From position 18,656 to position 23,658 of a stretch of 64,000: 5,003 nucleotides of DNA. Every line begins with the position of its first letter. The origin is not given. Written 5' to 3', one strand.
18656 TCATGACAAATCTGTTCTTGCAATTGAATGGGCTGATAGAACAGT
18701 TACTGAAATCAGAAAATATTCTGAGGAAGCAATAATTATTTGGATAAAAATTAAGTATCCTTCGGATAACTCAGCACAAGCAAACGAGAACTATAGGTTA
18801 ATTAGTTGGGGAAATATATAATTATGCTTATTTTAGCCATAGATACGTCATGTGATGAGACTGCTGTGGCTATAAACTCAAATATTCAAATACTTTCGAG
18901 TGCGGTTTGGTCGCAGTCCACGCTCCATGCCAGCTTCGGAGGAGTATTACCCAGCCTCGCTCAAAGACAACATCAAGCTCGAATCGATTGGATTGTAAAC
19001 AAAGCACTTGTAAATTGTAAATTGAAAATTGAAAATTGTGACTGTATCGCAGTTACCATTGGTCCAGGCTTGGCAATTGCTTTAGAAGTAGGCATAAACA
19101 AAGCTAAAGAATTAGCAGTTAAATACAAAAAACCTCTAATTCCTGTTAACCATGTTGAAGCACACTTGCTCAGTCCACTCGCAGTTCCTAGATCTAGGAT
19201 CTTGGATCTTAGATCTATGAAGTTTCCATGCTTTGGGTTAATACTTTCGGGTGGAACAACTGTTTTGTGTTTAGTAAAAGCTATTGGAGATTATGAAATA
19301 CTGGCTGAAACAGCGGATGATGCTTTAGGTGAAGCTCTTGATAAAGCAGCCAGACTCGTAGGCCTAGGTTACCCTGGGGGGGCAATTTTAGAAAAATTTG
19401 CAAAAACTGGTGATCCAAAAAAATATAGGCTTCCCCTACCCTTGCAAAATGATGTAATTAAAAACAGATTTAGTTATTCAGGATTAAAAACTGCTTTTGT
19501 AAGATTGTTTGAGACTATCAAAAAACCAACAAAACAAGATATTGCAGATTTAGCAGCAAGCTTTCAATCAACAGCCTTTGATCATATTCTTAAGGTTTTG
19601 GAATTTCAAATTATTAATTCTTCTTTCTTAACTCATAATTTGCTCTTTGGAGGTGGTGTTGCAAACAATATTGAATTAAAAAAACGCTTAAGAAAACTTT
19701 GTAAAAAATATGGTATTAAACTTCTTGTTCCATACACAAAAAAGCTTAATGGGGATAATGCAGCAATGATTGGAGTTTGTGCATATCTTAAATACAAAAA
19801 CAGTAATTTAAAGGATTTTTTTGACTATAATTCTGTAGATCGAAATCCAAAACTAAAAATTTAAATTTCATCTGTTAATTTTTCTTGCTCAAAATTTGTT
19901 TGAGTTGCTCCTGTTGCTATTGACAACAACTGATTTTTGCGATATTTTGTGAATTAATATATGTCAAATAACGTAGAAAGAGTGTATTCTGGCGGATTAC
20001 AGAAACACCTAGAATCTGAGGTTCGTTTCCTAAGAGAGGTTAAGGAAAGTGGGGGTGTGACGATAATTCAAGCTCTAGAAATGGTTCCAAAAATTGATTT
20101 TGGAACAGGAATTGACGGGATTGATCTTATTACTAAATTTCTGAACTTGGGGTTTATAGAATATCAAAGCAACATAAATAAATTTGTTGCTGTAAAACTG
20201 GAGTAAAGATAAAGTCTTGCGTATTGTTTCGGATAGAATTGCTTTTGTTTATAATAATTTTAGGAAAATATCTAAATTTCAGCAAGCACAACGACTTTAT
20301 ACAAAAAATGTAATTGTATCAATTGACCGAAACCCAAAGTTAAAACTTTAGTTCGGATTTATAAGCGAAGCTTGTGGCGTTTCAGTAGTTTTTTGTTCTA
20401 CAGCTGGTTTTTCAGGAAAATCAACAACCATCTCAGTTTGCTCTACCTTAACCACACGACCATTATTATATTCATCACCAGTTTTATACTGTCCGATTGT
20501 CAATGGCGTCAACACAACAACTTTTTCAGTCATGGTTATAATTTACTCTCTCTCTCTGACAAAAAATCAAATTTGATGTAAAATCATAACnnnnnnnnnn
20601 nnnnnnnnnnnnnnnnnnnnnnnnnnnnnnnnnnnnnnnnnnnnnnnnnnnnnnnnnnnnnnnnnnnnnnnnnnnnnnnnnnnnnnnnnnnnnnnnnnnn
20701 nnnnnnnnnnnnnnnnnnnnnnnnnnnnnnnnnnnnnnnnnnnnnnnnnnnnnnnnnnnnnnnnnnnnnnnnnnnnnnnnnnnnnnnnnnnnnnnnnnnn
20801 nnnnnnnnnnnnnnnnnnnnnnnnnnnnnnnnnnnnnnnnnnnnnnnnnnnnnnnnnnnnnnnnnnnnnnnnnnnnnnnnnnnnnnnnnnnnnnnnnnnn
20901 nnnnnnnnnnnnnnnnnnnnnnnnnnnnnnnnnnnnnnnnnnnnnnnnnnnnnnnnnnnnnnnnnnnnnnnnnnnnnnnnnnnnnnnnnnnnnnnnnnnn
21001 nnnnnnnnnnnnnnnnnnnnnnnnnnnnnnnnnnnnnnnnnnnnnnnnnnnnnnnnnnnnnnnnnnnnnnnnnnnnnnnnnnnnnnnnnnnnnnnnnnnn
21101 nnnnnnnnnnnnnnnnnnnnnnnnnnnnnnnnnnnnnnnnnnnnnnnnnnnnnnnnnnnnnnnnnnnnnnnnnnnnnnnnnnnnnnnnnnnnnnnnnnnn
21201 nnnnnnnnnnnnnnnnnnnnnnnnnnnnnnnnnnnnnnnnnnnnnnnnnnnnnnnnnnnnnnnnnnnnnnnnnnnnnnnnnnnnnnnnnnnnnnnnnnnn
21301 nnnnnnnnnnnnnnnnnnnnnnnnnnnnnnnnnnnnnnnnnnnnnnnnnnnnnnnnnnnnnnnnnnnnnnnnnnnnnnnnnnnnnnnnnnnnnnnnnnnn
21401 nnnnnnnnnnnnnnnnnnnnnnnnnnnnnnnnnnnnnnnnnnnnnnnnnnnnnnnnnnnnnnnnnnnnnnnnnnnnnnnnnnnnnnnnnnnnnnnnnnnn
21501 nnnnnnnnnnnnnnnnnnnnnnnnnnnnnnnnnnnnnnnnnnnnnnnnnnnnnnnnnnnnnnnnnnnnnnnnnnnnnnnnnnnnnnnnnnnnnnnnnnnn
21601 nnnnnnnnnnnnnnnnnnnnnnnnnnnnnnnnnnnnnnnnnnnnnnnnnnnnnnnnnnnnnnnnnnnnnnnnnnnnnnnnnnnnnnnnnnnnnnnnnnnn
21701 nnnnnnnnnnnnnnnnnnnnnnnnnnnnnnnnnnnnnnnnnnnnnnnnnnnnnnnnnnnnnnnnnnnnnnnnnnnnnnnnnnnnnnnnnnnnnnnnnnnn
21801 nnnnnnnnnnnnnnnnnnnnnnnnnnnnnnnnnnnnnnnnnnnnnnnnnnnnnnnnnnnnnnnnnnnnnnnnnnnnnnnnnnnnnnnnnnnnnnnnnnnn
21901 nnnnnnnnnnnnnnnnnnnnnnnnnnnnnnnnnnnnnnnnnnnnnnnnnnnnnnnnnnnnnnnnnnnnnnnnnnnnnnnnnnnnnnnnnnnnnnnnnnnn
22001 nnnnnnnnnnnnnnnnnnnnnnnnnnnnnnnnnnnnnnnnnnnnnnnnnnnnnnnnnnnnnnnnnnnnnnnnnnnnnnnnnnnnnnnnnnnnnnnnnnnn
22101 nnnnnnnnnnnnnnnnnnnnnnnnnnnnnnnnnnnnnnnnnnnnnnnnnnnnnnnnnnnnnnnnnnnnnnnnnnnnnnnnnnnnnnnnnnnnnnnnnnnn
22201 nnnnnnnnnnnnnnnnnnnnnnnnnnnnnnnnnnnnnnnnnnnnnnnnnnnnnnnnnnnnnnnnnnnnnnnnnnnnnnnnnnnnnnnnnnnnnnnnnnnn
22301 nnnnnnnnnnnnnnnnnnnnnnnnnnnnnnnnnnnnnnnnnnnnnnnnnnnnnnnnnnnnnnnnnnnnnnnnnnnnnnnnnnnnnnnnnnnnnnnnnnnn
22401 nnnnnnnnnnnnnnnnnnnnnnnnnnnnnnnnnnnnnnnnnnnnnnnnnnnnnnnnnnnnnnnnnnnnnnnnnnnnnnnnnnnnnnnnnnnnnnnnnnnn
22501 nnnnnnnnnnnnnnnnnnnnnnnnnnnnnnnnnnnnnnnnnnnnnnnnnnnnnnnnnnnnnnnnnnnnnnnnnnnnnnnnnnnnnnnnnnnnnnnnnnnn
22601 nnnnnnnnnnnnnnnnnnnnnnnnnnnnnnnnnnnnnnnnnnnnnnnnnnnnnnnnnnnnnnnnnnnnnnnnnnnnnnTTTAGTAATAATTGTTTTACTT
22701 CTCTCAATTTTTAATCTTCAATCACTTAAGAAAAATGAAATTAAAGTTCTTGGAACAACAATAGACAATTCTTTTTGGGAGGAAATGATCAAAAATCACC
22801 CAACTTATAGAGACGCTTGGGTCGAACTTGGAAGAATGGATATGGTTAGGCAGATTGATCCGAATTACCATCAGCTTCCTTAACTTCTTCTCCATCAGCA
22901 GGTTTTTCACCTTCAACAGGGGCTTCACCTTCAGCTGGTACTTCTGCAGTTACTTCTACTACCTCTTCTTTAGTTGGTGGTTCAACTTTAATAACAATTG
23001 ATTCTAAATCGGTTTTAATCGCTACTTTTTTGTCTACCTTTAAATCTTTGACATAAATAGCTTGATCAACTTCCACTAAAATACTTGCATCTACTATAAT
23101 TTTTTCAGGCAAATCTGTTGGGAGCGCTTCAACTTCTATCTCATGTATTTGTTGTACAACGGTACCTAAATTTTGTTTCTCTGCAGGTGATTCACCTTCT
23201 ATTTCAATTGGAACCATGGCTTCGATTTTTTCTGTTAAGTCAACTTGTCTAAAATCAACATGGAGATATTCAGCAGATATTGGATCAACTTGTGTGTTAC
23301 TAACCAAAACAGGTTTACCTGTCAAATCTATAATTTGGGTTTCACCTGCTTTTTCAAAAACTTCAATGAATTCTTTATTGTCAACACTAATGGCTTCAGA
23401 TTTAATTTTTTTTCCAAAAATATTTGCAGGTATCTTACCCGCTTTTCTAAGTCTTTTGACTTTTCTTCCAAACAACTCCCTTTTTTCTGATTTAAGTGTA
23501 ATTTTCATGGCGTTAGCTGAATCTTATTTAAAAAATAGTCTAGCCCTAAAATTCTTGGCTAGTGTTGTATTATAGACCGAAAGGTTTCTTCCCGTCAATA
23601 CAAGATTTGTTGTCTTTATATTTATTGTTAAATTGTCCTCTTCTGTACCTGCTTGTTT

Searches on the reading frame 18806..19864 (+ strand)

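Call 85: search_protein_families(library=pfam, proteins=[window:18806-19864:+], max_evalue=0.0001)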
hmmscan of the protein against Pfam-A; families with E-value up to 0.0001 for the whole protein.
window:18806-19864:+ (352 aa): 2 families
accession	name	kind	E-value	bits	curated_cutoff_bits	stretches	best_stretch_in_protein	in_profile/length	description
PF00814.31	TsaD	-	6e-73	246.2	24.8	1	28-323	1-263/264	tRNA N6-adenosine threonylcarbamoyltransferase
PF02543.21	Carbam_trans_N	-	5.1e-05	23.3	24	0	180-298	208-323/346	Carbamoyltransferase N-terminus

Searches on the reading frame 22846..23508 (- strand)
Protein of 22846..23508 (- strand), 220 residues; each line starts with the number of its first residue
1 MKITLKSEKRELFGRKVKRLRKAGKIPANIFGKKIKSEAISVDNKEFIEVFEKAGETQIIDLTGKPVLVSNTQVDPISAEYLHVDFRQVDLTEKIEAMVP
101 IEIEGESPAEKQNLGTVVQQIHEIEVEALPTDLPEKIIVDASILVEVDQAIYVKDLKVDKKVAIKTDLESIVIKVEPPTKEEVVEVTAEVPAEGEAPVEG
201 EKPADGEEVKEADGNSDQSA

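Call 85: search_protein_families(library=pfam, proteins=[window:22846-23508:-], max_evalue=0.0001)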
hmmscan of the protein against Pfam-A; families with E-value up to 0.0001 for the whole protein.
window:22846-23508:- (220 aa): 2 families
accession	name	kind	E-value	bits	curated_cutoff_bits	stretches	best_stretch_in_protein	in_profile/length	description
PF01386.24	Ribosomal_L25p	-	3.4e-18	66.3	23.6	1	5-86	1-82/82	Ribosomal L25p family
PF14693.11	Ribosomal_TL5_C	-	1.4e-17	64.2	27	1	94-178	1-83/84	Ribosomal protein TL5, C-terminal domain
